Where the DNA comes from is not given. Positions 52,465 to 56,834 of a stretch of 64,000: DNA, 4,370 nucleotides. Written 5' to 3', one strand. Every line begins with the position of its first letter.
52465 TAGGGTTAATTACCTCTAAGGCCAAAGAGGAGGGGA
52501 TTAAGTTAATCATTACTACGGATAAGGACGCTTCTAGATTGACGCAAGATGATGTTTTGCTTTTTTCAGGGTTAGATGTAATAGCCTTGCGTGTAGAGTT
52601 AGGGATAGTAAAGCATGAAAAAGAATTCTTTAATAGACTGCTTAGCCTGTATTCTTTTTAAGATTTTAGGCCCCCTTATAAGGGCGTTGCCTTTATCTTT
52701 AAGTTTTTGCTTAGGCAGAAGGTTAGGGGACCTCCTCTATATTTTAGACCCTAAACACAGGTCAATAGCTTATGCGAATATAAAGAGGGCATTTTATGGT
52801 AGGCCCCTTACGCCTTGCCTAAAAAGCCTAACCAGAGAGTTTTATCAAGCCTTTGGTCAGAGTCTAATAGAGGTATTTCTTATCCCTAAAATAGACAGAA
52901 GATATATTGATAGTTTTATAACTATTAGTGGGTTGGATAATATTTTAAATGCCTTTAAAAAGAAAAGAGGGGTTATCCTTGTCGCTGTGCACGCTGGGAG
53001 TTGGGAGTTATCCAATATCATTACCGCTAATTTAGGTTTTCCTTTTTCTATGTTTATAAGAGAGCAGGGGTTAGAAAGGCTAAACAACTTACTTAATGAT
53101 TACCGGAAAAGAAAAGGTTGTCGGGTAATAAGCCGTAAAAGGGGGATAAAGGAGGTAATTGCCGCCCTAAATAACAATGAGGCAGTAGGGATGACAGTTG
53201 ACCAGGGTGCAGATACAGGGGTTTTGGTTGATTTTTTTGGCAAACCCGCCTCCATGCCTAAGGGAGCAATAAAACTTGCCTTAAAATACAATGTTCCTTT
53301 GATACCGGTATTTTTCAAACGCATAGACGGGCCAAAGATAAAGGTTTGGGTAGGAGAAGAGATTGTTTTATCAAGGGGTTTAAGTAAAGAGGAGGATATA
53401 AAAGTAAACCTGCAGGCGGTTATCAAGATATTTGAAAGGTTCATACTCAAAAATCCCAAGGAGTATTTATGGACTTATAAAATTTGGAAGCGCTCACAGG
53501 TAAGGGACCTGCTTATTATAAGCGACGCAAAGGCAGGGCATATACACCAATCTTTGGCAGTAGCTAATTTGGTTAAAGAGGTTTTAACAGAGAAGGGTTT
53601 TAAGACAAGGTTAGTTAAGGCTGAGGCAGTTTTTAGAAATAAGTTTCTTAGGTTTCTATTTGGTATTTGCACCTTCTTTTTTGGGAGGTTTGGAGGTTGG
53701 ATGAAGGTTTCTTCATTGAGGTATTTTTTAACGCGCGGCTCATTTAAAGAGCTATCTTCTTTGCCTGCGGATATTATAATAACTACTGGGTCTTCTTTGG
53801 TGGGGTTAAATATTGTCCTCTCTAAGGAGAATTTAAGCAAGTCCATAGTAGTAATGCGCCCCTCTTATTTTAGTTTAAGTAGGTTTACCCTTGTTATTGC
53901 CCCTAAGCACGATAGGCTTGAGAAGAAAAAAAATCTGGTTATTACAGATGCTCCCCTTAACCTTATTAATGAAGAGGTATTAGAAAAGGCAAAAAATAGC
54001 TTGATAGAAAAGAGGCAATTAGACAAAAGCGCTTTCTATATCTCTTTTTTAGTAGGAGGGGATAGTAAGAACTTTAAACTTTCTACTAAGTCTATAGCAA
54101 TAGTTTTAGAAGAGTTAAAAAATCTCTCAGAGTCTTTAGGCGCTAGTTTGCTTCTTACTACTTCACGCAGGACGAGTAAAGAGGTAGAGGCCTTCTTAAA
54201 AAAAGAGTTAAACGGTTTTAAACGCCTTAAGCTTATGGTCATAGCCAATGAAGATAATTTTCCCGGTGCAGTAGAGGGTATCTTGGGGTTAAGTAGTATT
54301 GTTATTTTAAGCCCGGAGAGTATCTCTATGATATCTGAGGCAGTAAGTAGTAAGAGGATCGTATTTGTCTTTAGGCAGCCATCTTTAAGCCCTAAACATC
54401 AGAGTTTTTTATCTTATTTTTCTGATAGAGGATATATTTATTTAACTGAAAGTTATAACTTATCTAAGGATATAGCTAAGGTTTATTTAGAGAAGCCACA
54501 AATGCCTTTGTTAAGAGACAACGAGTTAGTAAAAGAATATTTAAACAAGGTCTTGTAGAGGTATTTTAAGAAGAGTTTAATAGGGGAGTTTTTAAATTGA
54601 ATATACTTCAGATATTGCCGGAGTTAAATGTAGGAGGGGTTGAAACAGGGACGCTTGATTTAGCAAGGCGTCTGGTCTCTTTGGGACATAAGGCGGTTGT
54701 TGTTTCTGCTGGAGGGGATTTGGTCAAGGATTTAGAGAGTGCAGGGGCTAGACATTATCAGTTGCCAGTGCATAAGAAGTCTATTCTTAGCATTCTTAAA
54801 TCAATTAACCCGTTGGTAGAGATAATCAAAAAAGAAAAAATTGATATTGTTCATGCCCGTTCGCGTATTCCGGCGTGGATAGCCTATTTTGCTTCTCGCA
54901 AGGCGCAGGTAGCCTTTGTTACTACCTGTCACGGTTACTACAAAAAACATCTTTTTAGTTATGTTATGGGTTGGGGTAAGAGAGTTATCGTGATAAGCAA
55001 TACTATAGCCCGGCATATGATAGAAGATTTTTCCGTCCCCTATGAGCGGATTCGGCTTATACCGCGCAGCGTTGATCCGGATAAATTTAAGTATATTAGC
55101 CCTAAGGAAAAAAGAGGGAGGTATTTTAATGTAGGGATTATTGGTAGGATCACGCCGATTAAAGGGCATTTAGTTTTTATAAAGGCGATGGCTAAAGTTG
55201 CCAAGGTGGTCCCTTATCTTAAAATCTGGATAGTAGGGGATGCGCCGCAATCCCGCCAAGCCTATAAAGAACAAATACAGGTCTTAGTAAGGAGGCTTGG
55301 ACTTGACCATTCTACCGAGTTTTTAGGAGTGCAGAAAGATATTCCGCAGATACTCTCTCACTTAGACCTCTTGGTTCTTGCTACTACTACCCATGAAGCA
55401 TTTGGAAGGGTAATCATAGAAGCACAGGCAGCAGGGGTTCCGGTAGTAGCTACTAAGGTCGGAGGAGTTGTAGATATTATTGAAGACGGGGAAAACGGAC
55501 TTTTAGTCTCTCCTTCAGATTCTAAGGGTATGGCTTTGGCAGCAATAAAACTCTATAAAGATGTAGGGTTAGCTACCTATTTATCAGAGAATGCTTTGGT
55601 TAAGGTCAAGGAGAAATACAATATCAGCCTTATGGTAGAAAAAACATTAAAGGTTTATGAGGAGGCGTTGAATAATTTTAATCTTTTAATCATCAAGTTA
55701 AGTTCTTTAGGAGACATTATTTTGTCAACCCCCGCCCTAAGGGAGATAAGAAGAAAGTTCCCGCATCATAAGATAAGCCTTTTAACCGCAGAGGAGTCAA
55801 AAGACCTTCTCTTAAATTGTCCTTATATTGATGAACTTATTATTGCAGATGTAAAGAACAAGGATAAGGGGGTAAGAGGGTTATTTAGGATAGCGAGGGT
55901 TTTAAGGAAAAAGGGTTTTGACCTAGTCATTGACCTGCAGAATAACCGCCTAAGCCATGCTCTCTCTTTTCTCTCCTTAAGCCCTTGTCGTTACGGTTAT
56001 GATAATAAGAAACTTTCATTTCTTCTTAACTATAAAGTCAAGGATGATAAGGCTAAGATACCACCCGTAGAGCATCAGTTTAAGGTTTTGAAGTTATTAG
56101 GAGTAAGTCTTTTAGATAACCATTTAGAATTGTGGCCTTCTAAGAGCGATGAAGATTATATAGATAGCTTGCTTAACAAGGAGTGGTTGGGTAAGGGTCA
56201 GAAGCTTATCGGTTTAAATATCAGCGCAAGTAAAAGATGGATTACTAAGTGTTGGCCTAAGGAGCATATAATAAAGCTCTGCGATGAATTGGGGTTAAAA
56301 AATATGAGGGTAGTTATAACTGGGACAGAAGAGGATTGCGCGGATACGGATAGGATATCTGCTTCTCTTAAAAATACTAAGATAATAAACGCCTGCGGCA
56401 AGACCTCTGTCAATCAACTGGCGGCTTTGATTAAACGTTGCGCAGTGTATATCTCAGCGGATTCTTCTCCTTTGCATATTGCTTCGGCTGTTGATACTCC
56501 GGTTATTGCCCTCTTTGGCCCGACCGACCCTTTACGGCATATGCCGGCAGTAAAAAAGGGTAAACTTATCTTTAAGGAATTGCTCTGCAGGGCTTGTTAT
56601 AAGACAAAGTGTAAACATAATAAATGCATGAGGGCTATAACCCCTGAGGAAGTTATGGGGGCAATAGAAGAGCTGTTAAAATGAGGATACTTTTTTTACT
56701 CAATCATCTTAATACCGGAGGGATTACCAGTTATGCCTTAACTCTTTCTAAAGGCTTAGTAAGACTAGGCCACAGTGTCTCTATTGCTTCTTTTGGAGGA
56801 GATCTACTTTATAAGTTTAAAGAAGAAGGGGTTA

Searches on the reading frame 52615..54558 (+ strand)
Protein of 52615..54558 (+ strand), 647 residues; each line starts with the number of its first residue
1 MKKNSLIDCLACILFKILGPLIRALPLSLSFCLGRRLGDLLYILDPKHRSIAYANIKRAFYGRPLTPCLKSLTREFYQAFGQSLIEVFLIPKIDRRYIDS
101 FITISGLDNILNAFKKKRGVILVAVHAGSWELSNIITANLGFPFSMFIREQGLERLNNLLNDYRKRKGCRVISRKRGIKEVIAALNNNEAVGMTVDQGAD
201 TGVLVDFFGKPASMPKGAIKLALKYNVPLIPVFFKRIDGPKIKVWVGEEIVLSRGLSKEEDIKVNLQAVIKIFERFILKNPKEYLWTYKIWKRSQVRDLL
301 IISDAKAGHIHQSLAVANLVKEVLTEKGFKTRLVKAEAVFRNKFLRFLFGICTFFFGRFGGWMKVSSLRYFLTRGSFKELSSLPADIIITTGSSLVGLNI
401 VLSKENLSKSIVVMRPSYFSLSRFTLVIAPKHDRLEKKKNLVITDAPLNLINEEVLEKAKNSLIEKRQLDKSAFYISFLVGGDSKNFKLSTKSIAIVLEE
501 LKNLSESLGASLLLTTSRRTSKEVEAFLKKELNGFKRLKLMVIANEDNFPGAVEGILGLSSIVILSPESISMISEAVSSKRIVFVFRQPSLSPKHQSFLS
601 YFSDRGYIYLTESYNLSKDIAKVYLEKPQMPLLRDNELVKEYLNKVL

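Call 51: search_protein_families(library=pfam, proteins=[window:52615-54558:+], max_evalue=0.0001)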
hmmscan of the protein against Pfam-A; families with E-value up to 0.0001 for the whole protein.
window:52615-54558:+ (647 aa): 2 families
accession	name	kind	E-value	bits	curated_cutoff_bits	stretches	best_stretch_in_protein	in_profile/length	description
PF03279.18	Lip_A_acyltrans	-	6.7e-45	154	22.3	1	16-293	20-295/295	Bacterial lipid A biosynthesis acyltransferase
PF06258.17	Mito_fiss_Elm1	-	2e-42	145.8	27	1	307-610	1-277/304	Mitochondrial fission ELM1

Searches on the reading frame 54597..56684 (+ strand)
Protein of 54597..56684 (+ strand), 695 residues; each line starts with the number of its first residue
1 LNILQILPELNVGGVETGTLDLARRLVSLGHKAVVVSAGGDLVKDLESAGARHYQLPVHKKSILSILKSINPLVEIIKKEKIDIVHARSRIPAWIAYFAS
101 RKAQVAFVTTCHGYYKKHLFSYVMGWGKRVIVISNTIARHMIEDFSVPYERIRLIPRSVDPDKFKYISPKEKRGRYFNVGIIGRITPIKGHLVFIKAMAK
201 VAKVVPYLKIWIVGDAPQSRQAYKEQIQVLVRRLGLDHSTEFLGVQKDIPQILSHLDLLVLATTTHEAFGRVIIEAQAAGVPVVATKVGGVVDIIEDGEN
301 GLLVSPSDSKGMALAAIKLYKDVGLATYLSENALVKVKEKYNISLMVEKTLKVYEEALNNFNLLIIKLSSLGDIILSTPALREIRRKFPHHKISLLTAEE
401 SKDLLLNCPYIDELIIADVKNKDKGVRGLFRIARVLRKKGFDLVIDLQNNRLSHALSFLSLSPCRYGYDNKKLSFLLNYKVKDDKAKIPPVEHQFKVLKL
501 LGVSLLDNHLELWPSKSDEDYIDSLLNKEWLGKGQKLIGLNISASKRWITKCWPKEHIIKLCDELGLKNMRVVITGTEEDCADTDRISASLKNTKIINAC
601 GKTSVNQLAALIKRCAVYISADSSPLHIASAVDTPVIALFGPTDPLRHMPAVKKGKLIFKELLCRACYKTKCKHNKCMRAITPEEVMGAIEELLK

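Call 51: search_protein_families(library=pfam, proteins=[window:54597-56684:+], max_evalue=0.0001)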
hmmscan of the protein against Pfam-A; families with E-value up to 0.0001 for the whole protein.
window:54597-56684:+ (695 aa): 7 families
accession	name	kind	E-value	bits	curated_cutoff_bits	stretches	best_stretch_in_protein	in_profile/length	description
PF01075.23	Glyco_transf_9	-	4e-39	134.8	22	1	430-676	2-245/247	Glycosyltransferase family 9 (heptosyltransferase)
PF00534.26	Glycos_transf_1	-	2.4e-34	118.8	26.4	1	169-333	8-169/172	Glycosyl transferases group 1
PF13692.12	Glyco_trans_1_4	-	2.7e-34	118.9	27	1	178-322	3-142/142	Glycosyl transferases group 1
PF13439.12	Glyco_transf_4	-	5.8e-30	105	28.5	1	12-163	1-170/170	Glycosyltransferase Family 4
PF13579.12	Glyco_trans_4_4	-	1.9e-17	64.5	29.7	1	13-156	1-156/158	Glycosyl transferase 4-like domain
PF20706.3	GT4-conflict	-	2.3e-09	37.1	26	1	149-298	172-323/385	Family 4 Glycosyltransferase in conflict systems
PF13477.12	Glyco_trans_4_2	-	4.7e-07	30.5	23.4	1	19-113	13-108/139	Glycosyl transferase 4-like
